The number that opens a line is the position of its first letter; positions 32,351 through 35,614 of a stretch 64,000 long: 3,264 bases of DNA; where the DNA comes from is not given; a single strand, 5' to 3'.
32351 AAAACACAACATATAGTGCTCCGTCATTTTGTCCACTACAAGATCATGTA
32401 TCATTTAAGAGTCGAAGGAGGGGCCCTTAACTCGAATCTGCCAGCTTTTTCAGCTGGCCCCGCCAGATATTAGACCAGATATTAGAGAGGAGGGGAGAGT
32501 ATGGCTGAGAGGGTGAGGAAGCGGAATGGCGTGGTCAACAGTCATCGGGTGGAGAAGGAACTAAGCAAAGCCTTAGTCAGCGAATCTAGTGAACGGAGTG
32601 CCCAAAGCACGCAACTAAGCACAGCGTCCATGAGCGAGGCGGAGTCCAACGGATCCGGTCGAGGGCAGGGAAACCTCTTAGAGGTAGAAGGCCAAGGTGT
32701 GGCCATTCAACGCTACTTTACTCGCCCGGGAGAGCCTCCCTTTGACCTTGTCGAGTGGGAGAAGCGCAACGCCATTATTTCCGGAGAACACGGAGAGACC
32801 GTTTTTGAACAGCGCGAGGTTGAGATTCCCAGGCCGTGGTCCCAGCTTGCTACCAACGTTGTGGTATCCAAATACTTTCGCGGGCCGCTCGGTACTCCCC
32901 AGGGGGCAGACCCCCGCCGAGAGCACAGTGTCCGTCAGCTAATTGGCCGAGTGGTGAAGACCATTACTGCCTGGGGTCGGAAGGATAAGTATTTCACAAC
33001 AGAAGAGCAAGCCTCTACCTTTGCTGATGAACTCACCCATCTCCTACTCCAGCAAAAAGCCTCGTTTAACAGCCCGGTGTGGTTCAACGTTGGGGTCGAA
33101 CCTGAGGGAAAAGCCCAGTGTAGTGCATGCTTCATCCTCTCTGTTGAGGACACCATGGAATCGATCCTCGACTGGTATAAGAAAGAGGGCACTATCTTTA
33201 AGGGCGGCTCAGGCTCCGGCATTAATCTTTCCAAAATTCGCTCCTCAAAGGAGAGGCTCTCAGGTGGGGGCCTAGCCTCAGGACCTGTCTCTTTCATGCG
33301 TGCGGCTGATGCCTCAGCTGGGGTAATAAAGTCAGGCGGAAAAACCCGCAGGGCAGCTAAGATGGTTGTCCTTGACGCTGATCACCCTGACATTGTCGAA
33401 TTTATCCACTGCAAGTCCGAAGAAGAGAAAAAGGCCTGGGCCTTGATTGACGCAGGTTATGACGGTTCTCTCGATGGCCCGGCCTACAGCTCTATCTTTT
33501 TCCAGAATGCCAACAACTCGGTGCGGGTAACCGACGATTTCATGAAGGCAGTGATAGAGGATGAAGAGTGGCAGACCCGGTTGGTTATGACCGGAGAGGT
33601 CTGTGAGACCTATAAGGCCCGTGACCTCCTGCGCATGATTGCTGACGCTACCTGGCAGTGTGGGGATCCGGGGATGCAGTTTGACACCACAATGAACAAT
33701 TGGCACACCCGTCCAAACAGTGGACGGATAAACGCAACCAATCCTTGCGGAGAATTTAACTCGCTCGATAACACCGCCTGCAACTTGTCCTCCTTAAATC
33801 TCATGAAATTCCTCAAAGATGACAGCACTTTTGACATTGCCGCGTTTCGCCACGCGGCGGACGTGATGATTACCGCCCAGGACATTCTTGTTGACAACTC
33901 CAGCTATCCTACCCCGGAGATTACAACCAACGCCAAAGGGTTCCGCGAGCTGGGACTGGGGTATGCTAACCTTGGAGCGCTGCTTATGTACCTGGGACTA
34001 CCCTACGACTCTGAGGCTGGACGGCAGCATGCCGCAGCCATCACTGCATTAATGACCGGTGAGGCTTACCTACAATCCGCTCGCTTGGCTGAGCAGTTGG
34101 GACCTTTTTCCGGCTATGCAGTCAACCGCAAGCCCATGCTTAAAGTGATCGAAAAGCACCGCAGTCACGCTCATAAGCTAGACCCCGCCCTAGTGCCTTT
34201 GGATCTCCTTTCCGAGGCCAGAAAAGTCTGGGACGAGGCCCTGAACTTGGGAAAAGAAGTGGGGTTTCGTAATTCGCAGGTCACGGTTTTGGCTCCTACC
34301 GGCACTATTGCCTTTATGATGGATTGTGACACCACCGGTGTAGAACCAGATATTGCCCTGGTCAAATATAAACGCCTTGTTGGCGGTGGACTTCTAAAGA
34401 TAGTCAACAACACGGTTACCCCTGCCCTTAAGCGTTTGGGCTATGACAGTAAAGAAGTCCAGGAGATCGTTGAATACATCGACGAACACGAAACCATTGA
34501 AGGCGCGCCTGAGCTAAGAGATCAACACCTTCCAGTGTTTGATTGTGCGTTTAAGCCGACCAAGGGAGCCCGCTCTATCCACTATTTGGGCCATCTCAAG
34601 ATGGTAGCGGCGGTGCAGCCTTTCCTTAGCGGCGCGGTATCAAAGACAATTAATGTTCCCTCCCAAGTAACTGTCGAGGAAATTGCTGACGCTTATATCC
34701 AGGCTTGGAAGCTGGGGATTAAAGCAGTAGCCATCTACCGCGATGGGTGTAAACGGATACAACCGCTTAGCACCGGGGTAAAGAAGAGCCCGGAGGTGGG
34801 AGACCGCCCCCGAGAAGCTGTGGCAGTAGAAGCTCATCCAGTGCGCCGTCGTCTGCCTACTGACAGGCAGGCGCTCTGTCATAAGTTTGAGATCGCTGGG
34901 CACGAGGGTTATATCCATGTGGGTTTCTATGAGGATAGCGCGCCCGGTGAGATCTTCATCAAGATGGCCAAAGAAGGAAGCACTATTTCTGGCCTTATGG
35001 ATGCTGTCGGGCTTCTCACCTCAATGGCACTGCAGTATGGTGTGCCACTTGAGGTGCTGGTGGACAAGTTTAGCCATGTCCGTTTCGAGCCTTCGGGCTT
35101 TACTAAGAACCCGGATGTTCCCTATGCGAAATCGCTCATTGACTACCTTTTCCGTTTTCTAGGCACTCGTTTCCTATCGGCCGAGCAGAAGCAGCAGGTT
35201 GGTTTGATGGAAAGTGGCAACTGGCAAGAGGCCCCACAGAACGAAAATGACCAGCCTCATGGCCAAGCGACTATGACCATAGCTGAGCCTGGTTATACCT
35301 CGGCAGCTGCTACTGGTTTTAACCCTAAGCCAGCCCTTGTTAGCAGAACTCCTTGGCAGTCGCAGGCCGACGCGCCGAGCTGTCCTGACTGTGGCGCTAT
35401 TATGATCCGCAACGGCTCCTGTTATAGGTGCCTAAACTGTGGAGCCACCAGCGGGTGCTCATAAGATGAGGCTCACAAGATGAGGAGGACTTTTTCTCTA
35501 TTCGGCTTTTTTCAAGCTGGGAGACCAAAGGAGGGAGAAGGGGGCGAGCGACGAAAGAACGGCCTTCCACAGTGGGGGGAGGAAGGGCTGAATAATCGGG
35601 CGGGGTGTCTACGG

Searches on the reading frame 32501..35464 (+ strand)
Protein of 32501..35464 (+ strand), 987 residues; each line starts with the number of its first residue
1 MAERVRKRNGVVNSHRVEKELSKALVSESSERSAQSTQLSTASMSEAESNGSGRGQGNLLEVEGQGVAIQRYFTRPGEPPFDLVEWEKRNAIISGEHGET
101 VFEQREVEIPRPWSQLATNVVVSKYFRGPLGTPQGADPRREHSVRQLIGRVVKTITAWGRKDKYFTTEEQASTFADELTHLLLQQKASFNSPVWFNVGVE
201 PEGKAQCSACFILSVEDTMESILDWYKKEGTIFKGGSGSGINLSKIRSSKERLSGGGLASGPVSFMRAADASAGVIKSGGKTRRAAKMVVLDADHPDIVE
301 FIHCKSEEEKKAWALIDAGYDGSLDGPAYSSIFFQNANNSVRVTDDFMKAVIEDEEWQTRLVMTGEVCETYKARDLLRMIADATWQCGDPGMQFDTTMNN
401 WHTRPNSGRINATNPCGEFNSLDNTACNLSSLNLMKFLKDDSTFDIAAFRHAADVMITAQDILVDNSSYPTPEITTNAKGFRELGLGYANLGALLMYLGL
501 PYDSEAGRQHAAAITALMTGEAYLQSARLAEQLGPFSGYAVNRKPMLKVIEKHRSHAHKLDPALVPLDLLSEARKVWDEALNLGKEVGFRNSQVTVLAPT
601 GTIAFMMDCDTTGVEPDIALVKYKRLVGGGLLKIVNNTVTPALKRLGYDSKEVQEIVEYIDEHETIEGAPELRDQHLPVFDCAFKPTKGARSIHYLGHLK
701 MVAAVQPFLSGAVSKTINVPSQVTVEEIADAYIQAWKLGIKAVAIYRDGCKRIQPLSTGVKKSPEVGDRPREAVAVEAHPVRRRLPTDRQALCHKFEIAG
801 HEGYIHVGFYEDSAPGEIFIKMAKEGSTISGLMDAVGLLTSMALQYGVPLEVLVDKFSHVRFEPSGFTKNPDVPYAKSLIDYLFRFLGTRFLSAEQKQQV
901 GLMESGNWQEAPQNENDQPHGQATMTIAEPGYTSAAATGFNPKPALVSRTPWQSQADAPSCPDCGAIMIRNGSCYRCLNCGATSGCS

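Call 3: search_protein_families(library=pfam, proteins=[window:32501-35464:+], max_evalue=1)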
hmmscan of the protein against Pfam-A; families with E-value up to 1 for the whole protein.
window:32501-35464:+ (987 aa): 4 families
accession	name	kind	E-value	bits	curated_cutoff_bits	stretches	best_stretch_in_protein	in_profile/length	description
PF02867.20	Ribonuc_red_lgC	-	8.8e-141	470.5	23.9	1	208-746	1-523/523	Ribonucleotide reductase, barrel domain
PF08471.15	Ribonuc_red_2_N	-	7e-23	81.2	27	1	98-185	2-103/103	Class II vitamin B12-dependent ribonucleotide reductase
PF12637.14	TSCPD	-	6.3e-11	42.9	22.8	1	801-888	14-85/88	TSCPD domain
PF00317.26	Ribonuc_red_lgN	-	0.019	15.5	28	1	170-199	45-74/77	Ribonucleotide reductase, all-alpha domain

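Call 4: search_protein_families(library=ncbifam, proteins=[window:32501-35464:+], max_evalue=1)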
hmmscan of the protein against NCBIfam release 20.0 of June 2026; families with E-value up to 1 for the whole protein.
window:32501-35464:+ (987 aa): 24 families
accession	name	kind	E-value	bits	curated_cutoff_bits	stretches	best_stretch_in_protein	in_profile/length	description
NF005122.0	PRK06556.1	equivalog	0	1421.4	859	1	58-987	15-960/960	vitamin B12-dependent ribonucleotide reductase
NF005736.0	PRK07562.1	equivalog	1.6e-260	867.3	1737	6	320-665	380-741/1222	vitamin B12-dependent ribonucleotide reductase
TIGR02504.1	NrdJ_Z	equivalog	3.9e-179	597.1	399.95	1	142-756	20-606/606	adenosylcobalamin-dependent ribonucleoside-diphosphate reductase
NF006417.0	PRK08665.1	equivalog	3.5e-134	448.8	961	2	334-983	198-756/759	vitamin B12-dependent ribonucleotide reductase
NF005010.0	PRK06406.1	subfamily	3.3e-89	300.1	1125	3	335-539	355-558/771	vitamin B12-dependent ribonucleotide reductase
TIGR02506.1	NrdE_NrdA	equivalog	3.5e-71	240.4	341.05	1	166-742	40-609/616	ribonucleoside-diphosphate reductase subunit alpha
NF006207.0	PRK08332.1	equivalog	3.4e-62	210.2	2400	3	416-772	1242-1578/1684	vitamin B12-dependent ribonucleotide reductase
NF005401.0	PRK06948.1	subfamily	6.9e-44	150.5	906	2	279-625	164-486/604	ribonucleotide reductase-like protein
NF006577.0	PRK09102.1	equivalog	1.7e-43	148.8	620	2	169-536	56-410/604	ribonucleoside-diphosphate reductase subunit alpha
NF005991.0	PRK08115.1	equivalog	5.9e-42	143.6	854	3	368-758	430-779/858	vitamin B12-dependent ribonucleotide reductase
NF005101.0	PRK06539.1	equivalog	8.1e-34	116.7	988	2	371-744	396-756/822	ribonucleoside-diphosphate reductase subunit alpha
NF005544.0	PRK07207.1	equivalog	1.6e-29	102.4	965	2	366-675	538-849/965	ribonucleoside-diphosphate reductase subunit alpha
NF009029.0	PRK12365.1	equivalog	5.9e-27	94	1350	1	169-742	419-987/1046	ribonucleoside-diphosphate reductase subunit alpha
TIGR04170.1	RNR_1b_NrdE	exception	3e-26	91.9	750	3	172-308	128-262/698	class 1b ribonucleoside-diphosphate reductase subunit alpha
NF006279.0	PRK08447.1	equivalog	7.2e-20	71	1082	2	175-419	184-429/789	ribonucleoside-diphosphate reductase subunit alpha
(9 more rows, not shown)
